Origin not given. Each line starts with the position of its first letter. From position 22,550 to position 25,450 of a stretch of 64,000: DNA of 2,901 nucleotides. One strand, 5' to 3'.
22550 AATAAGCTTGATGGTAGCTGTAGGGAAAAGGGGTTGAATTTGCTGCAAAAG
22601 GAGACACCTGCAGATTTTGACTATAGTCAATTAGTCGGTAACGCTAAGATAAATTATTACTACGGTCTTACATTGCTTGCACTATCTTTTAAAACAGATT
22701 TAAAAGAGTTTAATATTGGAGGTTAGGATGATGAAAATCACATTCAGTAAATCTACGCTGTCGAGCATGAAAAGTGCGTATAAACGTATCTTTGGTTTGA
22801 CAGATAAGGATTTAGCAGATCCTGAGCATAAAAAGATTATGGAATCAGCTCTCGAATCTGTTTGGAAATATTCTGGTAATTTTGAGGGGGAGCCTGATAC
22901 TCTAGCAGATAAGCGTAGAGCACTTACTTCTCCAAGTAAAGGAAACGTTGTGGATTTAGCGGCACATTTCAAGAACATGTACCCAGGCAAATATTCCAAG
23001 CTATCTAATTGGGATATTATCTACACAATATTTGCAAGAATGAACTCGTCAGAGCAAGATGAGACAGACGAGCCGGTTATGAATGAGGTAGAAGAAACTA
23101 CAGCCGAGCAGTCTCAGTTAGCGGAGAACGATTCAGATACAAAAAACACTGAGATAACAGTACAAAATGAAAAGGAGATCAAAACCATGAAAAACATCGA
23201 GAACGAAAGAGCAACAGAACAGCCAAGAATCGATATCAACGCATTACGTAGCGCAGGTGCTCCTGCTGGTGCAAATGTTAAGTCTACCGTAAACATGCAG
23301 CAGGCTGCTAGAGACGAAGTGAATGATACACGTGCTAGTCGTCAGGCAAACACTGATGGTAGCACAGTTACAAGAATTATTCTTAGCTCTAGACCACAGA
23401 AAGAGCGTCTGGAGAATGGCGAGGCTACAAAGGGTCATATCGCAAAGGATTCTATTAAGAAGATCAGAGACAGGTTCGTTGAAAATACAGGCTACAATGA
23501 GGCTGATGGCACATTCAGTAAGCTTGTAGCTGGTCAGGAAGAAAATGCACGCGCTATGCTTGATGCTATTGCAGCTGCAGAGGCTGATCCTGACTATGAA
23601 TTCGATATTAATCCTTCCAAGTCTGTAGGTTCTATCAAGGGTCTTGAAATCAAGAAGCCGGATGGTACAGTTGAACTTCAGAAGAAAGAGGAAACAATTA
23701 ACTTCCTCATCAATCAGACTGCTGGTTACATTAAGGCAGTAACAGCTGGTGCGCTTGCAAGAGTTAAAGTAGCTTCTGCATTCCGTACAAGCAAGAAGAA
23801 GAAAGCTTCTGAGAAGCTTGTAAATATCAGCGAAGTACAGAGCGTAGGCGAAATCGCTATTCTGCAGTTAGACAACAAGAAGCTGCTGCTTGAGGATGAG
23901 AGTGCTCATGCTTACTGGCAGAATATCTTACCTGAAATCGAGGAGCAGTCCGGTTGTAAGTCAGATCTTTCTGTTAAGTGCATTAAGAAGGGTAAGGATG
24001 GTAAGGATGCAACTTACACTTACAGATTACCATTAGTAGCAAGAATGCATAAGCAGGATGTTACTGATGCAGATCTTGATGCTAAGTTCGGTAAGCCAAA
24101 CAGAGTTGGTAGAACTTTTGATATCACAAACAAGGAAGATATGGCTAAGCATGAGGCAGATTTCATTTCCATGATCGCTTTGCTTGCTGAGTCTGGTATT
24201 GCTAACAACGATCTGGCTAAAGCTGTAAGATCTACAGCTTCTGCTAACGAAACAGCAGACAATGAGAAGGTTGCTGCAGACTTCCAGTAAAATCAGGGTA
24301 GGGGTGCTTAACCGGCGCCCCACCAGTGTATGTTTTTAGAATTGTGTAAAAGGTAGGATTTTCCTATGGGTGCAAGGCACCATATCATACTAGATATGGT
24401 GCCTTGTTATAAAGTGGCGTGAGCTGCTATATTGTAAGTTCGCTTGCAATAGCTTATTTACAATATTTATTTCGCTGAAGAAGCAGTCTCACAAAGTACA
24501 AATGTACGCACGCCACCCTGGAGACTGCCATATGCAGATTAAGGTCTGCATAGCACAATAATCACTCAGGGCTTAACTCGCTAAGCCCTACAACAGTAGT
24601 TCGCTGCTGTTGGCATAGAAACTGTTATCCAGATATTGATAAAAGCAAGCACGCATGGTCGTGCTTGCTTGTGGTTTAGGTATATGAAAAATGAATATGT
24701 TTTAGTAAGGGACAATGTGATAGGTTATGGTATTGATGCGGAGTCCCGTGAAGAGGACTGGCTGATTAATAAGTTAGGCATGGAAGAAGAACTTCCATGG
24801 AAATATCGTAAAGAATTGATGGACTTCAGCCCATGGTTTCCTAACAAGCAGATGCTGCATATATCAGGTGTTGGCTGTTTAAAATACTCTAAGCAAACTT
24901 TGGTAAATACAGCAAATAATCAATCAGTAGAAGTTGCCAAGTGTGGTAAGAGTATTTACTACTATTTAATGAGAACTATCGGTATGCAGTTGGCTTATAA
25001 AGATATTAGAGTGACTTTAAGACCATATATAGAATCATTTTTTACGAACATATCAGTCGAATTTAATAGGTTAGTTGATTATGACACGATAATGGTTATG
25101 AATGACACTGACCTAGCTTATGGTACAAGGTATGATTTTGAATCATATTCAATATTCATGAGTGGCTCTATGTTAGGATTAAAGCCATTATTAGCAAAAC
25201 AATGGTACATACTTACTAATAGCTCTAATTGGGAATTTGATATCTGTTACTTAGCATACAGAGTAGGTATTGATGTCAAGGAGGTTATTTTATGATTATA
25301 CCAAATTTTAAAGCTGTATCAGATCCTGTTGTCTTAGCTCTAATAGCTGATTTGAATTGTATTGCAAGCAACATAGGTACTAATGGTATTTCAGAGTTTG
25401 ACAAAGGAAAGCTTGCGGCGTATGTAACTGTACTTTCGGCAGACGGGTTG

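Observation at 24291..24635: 345-nt non-coding region packed with hairpins downstream of a 524-aa gene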

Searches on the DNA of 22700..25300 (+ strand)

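Call 6: search_rna_families(source=window, start=24100, end=24900, threshold=evalue, max_evalue=10, show_alignments=3)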
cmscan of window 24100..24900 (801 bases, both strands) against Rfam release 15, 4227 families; matches with E-value up to 10: 4.
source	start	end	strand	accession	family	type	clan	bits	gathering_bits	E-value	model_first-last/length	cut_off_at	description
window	24554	24670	+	RF02376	antisense_SR1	Gene; sRNA;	-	23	45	0.034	1-210/210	no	SR1 sRNA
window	24715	24778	-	RF01668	P10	Gene; sRNA;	-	14.5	37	1.8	1-72/72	no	Pseudomonas sRNA P10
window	24559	24598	-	RF00644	mir-27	Gene; miRNA;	-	12.8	48.5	8.6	1-80/80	no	mir-27 microRNA precursor family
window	24171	24229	+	RF01905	HOTAIR_2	Gene; lncRNA;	-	11.1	60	8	1-69/69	no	HOTAIR conserved region 2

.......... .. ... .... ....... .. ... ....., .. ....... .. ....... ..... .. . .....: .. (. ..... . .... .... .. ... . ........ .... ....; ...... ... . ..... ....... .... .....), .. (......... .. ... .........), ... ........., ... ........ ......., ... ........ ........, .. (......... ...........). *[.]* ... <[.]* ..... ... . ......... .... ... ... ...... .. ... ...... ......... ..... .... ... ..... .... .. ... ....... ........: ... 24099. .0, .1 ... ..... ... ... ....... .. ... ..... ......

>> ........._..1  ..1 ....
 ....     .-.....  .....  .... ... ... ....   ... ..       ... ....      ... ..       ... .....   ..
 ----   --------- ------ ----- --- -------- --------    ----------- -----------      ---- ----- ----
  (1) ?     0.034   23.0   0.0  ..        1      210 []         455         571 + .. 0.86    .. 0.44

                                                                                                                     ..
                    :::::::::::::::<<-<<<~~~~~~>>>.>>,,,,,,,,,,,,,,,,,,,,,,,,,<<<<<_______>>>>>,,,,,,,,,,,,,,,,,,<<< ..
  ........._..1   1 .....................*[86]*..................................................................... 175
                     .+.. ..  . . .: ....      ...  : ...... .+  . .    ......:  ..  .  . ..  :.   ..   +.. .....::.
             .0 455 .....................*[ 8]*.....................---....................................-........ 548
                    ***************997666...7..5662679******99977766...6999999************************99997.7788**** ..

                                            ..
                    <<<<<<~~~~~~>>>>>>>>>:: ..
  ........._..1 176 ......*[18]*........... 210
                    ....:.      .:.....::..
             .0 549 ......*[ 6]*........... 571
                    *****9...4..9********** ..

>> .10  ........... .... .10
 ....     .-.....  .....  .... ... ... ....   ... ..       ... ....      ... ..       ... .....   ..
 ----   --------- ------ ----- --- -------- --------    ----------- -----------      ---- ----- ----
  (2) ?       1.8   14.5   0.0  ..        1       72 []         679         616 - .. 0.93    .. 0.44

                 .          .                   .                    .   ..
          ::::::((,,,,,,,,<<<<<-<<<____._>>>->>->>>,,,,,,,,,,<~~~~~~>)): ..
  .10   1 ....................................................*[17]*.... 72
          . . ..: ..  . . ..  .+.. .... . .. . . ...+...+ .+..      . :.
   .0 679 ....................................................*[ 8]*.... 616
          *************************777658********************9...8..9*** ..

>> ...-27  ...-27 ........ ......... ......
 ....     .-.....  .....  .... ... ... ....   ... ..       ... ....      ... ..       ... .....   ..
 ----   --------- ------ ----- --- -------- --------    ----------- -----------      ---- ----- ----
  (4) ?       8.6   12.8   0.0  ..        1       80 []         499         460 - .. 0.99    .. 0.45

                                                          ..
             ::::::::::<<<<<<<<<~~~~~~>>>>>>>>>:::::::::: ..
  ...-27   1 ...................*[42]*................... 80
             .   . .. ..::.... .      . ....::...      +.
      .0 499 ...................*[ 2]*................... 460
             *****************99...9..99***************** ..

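Call 7: search_dna_similar(query=window:22700-25300:+, collection=phages, mode=distant, max_rows=30)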
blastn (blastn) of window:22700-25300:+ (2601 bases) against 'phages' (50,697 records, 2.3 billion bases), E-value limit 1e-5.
No match.

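Call 98: build_rna_model(alignment_id=A10, structure=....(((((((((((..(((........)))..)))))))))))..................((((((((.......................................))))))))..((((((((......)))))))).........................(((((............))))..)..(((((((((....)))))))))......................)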
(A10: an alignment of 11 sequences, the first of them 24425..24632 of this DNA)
Model R1 built from alignment A10 (11 sequences, 236 columns); structure: as given.
model positions 210; base pairs 44; branch points 4; effective number of sequences 1.81; information 0.59 bits per position. Calibrated on 0.2 Mb of random sequence (short: E-values are rough).
structure used (alignment columns):
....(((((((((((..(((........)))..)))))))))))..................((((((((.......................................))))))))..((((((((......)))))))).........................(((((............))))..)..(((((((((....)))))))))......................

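Call 99: search_with_rna_model(model_id=R1, sources=[window, L001, L002, L008, L009, L010, L056, L057, L058, L059, L062, L064, L065, L066, L067, L068], max_evalue=10, make_alignment=true)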
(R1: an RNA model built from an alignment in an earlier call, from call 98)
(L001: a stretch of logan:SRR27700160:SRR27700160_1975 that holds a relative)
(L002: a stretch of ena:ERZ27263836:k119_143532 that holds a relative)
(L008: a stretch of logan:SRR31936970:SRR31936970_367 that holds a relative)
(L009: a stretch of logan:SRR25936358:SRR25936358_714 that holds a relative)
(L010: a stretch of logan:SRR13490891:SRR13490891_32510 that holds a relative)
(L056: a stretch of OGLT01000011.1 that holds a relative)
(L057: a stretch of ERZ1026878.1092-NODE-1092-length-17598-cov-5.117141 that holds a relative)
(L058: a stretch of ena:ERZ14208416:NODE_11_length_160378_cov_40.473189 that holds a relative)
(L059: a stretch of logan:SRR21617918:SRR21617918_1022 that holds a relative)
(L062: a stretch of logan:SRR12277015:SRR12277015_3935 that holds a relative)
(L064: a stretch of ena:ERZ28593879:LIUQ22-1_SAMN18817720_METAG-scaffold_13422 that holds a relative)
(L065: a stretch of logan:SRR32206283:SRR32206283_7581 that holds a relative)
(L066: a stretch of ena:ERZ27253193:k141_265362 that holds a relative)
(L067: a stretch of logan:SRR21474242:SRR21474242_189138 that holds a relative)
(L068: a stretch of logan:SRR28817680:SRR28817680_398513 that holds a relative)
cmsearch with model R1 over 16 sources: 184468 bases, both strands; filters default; matches with E-value up to 10: 18.
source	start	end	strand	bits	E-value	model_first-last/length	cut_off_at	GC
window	24425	24632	+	234.2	7.9e-59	1-210/210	no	0.42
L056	3252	3459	+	233.3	1.4e-58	1-210/210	no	0.42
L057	4579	4786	+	233.1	1.5e-58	1-210/210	no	0.43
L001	7696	7903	+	232.7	1.9e-58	1-210/210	no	0.43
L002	7697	7904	+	230.1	9.3e-58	1-210/210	no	0.42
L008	7720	7935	+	202.7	1.1e-50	1-210/210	no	0.44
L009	7720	7936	+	199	1e-49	1-210/210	no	0.44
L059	4185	4387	+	167.9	1.2e-41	1-210/210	no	0.43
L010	7701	7924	+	167.1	1.9e-41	1-210/210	no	0.46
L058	4726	4936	+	163.8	1.4e-40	1-210/210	no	0.43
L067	2319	2525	+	135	3.8e-33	1-210/210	no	0.45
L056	3172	3297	-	12.8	0.17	1-210/210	no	0.38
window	24429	24466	-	12.1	0.26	5-44/210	no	0.26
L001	7700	7737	-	12.1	0.26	5-44/210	no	0.26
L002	7701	7738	-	12.1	0.26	5-44/210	no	0.26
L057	4583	4620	-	12.1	0.26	5-44/210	no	0.26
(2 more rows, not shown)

Alignment A11: 18 matches aligned to the model, 254 columns, each read 5' to 3' on its own strand. Consensus structure (alignment columns), stored with it:
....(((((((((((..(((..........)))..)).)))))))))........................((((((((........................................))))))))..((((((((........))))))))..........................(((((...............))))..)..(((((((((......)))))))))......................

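Call 100: search_with_rna_model(model_id=R1, sources=[window, L001, L002, L008, L009, L010, L056, L057, L058, L059, L067], max_evalue=1e-10, make_alignment=true)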
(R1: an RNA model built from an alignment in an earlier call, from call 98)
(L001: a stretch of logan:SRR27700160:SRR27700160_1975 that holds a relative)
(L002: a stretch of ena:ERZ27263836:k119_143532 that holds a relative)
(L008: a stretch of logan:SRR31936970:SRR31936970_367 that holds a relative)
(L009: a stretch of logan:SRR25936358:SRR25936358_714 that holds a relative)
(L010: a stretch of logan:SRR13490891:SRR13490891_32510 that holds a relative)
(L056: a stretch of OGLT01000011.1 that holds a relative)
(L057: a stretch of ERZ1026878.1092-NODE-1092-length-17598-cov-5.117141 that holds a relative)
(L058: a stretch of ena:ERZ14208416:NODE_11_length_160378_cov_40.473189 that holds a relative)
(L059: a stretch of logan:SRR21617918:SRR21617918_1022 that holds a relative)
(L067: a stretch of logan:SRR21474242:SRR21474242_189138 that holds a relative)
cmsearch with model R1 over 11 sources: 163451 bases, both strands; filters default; matches with E-value up to 1e-10: 11.
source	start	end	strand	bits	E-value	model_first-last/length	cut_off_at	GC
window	24425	24632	+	234.2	7e-59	1-210/210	no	0.42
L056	3252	3459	+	233.3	1.2e-58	1-210/210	no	0.42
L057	4579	4786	+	233.1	1.4e-58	1-210/210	no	0.43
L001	7696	7903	+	232.7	1.7e-58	1-210/210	no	0.43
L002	7697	7904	+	230.1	8.2e-58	1-210/210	no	0.42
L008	7720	7935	+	202.7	9.8e-51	1-210/210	no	0.44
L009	7720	7936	+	199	9.1e-50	1-210/210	no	0.44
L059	4185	4387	+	167.9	1.1e-41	1-210/210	no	0.43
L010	7701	7924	+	167.1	1.7e-41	1-210/210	no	0.46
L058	4726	4936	+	163.8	1.2e-40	1-210/210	no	0.43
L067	2319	2525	+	135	3.4e-33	1-210/210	no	0.45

Alignment A12: 11 matches aligned to the model, 239 columns, each read 5' to 3' on its own strand. Consensus structure (alignment columns), stored with it:
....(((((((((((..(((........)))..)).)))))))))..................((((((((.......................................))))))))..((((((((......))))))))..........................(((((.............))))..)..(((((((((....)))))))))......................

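Call 106: search_with_rna_model(model_id=R1, sources=[L069, L070, L071], max_evalue=10, filters=off, show_alignments=1)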
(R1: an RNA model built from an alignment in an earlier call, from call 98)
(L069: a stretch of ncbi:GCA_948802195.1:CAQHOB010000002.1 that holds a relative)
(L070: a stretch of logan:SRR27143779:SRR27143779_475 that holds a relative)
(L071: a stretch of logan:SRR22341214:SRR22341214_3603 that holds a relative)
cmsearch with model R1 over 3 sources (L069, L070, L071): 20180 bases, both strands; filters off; matches with E-value up to 10: 29.
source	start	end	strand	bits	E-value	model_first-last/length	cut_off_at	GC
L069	2942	3140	+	13.5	0.012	1-210/210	no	0.41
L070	2942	3140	+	13.5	0.012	1-210/210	no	0.41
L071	2942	3140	+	13.5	0.012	1-210/210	no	0.41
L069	2892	3070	-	9.2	0.16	1-210/210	no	0.37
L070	2892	3070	-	9.2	0.16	1-210/210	no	0.37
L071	2892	3070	-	9.2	0.16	1-210/210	no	0.37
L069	1023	1062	-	8.7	0.22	5-44/210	no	0.32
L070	1023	1062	-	8.7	0.22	5-44/210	no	0.32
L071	1023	1062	-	8.7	0.22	5-44/210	no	0.32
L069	3200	3357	-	7.1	0.57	1-210/210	no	0.35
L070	3200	3357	-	7.1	0.57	1-210/210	no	0.35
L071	3200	3357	-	7.1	0.57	1-210/210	no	0.35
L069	3173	3345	+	6.1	1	1-210/210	no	0.36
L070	3173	3345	+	6.1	1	1-210/210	no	0.36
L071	3173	3345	+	6.1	1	1-210/210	no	0.36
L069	3099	3120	-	5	2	169-190/210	no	0.5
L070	3099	3120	-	5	2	169-190/210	no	0.5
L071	3099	3120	-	5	2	169-190/210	no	0.5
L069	3455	3476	+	4.3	2.9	109-130/210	no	0.59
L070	3455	3476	+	4.3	2.9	109-130/210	no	0.59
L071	3455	3476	+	4.3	2.9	109-130/210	no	0.59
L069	2882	2933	+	4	3.6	107-190/210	no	0.37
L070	2882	2933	+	4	3.6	107-190/210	no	0.37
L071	2882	2933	+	4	3.6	107-190/210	no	0.37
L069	5514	5536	+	3.1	6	1-210/210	no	0.3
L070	5514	5536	+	3.1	6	1-210/210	no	0.3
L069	1080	1107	-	2.3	9.8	1-210/210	no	0.32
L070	1080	1107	-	2.3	9.8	1-210/210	no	0.32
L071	1080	1107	-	2.3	9.8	1-210/210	no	0.32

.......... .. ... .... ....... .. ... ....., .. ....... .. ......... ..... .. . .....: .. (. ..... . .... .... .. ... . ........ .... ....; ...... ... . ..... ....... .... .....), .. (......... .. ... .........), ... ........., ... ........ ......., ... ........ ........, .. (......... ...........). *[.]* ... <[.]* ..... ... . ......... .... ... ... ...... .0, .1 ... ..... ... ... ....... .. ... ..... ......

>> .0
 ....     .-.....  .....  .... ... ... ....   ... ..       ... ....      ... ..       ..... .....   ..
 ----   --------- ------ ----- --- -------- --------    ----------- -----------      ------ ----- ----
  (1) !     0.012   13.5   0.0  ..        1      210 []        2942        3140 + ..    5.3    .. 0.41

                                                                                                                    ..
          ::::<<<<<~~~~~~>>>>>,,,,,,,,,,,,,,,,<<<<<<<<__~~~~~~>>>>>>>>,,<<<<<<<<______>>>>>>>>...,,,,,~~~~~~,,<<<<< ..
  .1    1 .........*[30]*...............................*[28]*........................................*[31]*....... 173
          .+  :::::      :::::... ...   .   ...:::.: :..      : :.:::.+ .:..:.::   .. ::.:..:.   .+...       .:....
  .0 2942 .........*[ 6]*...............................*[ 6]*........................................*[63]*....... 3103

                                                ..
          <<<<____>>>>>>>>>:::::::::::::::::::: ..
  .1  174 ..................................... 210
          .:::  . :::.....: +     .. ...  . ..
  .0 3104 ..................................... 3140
